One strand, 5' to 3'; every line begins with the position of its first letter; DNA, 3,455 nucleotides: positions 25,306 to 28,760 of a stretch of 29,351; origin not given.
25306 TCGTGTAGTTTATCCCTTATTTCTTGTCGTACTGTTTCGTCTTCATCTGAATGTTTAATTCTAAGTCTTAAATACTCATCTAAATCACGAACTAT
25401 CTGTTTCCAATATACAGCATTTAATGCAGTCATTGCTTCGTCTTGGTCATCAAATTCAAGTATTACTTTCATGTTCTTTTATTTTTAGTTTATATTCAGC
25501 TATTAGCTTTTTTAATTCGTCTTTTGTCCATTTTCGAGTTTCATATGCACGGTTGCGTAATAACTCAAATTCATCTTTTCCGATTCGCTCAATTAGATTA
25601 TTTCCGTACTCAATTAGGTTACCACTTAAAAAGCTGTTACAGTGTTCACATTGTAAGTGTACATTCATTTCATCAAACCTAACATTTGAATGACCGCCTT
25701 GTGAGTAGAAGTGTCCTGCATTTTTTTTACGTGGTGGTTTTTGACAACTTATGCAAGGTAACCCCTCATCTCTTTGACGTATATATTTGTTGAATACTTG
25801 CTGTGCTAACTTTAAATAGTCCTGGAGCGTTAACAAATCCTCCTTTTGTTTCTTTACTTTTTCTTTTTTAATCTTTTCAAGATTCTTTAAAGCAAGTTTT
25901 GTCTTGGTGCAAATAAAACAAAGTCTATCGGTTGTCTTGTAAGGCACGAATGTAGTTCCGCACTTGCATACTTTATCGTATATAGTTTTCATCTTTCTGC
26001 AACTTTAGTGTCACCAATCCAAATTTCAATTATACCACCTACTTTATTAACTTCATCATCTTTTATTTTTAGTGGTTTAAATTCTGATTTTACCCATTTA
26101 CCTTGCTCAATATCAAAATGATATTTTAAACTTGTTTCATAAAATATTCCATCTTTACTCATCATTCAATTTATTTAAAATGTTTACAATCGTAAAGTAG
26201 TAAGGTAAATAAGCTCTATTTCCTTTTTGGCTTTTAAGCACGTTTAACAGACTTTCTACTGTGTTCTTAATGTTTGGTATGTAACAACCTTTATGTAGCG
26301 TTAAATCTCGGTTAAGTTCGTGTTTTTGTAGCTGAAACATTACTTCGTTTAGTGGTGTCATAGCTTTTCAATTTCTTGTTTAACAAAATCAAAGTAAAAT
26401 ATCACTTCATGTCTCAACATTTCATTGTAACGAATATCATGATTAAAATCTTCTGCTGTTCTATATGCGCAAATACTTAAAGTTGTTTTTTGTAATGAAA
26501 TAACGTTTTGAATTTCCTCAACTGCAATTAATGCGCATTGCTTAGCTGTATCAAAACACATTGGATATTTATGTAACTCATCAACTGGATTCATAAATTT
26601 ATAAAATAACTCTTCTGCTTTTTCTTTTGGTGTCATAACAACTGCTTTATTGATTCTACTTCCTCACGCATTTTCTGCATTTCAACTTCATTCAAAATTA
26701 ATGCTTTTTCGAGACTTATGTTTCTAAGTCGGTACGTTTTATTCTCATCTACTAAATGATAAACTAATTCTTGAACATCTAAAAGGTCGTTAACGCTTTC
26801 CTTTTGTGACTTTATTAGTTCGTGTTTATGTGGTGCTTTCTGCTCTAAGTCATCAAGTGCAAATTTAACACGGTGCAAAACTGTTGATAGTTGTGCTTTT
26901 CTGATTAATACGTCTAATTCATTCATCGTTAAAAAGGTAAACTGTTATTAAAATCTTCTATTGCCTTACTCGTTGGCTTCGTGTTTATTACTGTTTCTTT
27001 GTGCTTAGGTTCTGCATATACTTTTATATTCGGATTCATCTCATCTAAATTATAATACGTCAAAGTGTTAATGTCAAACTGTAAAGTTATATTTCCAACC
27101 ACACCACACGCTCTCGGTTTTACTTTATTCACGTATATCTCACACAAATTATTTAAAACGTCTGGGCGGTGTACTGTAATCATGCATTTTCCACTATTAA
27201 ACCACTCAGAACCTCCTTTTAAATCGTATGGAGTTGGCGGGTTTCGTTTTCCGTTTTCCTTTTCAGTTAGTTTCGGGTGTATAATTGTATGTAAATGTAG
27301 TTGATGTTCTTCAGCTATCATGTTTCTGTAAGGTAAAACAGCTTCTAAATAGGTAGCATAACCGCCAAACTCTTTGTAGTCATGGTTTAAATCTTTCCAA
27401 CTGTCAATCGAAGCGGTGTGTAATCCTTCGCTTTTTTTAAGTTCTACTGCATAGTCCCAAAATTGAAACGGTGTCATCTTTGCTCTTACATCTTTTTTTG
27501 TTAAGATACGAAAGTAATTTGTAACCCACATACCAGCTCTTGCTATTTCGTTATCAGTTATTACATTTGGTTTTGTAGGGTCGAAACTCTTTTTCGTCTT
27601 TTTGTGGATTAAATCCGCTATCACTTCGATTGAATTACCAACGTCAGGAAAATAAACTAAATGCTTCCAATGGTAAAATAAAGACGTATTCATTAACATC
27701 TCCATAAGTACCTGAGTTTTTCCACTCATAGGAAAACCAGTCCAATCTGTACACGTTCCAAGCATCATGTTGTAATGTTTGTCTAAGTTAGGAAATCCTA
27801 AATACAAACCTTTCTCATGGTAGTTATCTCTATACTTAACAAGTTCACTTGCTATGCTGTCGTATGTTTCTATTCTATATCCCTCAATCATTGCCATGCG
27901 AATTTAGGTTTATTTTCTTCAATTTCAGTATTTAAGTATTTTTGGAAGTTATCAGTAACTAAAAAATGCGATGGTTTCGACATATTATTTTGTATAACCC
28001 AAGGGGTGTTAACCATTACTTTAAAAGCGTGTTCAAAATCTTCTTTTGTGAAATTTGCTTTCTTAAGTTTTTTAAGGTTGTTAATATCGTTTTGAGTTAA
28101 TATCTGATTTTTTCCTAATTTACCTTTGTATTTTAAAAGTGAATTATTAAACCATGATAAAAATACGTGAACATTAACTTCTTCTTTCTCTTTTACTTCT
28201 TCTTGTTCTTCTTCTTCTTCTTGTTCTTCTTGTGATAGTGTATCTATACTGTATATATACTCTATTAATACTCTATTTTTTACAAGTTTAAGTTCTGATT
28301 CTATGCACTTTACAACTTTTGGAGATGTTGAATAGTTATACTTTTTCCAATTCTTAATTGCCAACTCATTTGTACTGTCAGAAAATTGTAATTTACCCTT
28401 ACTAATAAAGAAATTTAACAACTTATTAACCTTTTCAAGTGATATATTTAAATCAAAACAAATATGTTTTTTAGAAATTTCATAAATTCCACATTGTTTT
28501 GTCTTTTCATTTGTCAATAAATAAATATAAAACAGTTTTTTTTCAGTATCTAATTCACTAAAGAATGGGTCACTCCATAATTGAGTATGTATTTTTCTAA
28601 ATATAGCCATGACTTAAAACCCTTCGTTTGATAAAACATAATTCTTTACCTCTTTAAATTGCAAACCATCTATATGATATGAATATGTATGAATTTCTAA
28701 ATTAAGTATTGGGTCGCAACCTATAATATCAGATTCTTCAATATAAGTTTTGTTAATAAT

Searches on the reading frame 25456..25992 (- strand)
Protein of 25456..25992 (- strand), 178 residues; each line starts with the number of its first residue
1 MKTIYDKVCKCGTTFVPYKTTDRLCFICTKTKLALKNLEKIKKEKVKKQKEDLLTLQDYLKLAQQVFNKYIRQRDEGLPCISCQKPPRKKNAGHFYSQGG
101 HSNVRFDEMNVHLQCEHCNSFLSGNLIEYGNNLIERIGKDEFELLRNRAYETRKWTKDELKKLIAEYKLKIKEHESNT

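Call 23: search_protein_families(library=pfam, proteins=[window:25456-25992:-], max_evalue=0.01)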
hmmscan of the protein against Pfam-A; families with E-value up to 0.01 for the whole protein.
window:25456-25992:- (178 aa): 2 families
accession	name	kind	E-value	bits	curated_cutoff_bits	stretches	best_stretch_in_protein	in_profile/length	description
PF05766.18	NinG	-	2.3e-40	138.9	25.4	1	27-175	43-191/193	Bacteriophage Lambda NinG protein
PF12660.12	zf-TFIIIC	-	0.0098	16.4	23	0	10-54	39-85/98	Putative zinc-finger of transcription factor IIIC complex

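Call 24: search_protein_families(library=phrogs, proteins=[window:25456-25992:-], max_evalue=0.01)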
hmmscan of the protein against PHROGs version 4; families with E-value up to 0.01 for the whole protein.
window:25456-25992:- (178 aa): 4 families
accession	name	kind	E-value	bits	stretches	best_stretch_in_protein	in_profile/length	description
phrog_171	-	DNA, RNA and nucleotide metabolism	5.9e-57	195.3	1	5-173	38-220/452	NinG/ Rap DNA junction specific endonuclease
phrog_5034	-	DNA, RNA and nucleotide metabolism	1.7e-37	129.6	1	48-175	3-131/138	NinG/ Rap DNA junction specific endonuclease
phrog_12986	-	unknown function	2.7e-17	64.2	1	5-115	5-130/130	-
phrog_4916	-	unknown function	6e-08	33.3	1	112-173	2-62/71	-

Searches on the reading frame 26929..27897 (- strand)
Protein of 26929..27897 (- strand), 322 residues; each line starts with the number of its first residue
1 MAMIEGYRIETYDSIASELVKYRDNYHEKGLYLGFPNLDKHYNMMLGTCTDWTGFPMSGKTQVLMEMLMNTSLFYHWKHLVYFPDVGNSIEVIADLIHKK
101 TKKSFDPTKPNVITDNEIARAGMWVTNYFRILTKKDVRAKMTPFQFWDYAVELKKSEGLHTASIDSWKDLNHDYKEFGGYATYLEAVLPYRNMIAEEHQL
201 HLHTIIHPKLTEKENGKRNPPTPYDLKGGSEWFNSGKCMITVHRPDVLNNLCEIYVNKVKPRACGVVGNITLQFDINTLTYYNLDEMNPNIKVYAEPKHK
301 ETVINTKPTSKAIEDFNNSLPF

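Call 23: search_protein_families(library=pfam, proteins=[window:26929-27897:-], max_evalue=0.01)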
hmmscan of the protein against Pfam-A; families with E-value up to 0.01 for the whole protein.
window:26929-27897:- (322 aa): 0 families

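Call 24: search_protein_families(library=phrogs, proteins=[window:26929-27897:-], max_evalue=0.01)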
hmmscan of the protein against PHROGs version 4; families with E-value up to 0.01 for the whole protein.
window:26929-27897:- (322 aa): 4 families
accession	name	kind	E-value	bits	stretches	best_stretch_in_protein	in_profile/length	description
phrog_5482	-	unknown function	6.3e-78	262.9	1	6-321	5-340/341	-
phrog_18375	-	DNA, RNA and nucleotide metabolism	6.3e-12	45.6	1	28-265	356-595/644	DNA primase/helicase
phrog_239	-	DNA, RNA and nucleotide metabolism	1.8e-11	44.7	1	27-296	337-611/801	DNA primase/helicase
phrog_19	-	DNA, RNA and nucleotide metabolism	1.4e-06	28.5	0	16-72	319-378/621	DnaB-like replicative helicase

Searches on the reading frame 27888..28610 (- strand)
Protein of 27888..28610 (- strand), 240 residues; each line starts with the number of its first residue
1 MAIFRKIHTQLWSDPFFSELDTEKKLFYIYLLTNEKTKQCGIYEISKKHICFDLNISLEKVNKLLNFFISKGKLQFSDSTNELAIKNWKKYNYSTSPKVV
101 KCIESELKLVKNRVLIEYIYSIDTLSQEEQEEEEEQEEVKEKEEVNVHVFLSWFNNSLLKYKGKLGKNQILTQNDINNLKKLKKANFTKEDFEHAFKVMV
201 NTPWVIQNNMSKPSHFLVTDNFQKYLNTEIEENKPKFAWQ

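Call 23: search_protein_families(library=pfam, proteins=[window:27888-28610:-], max_evalue=0.01)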
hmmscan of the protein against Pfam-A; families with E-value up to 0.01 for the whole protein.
window:27888-28610:- (240 aa): 0 families

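Call 24: search_protein_families(library=phrogs, proteins=[window:27888-28610:-], max_evalue=0.01)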
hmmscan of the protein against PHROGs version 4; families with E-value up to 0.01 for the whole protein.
window:27888-28610:- (240 aa): 8 families
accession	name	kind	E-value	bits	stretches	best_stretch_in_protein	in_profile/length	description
phrog_6251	-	DNA, RNA and nucleotide metabolism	2.7e-38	133.1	1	1-198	1-198/284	replisome organizer DnaA-like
phrog_1701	-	DNA, RNA and nucleotide metabolism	7.2e-30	105.9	1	1-120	1-123/323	DnaD-like helicase loader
phrog_25711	-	unknown function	1.9e-16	61.7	1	2-139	4-142/164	-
phrog_345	-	DNA, RNA and nucleotide metabolism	2e-06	28.7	1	3-209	26-264/297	replication initiation O-like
phrog_8064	-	DNA, RNA and nucleotide metabolism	3.7e-05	23.7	1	4-141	92-234/446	replication initiation protein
phrog_1408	-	DNA, RNA and nucleotide metabolism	5.5e-05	23.8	1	1-104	1-110/302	replication initiation protein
phrog_186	-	DNA, RNA and nucleotide metabolism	0.00035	21.4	1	6-187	24-181/308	DnaD-like helicase loader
phrog_3171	-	DNA, RNA and nucleotide metabolism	0.00082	19.9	1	6-50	7-51/331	replication initiation protein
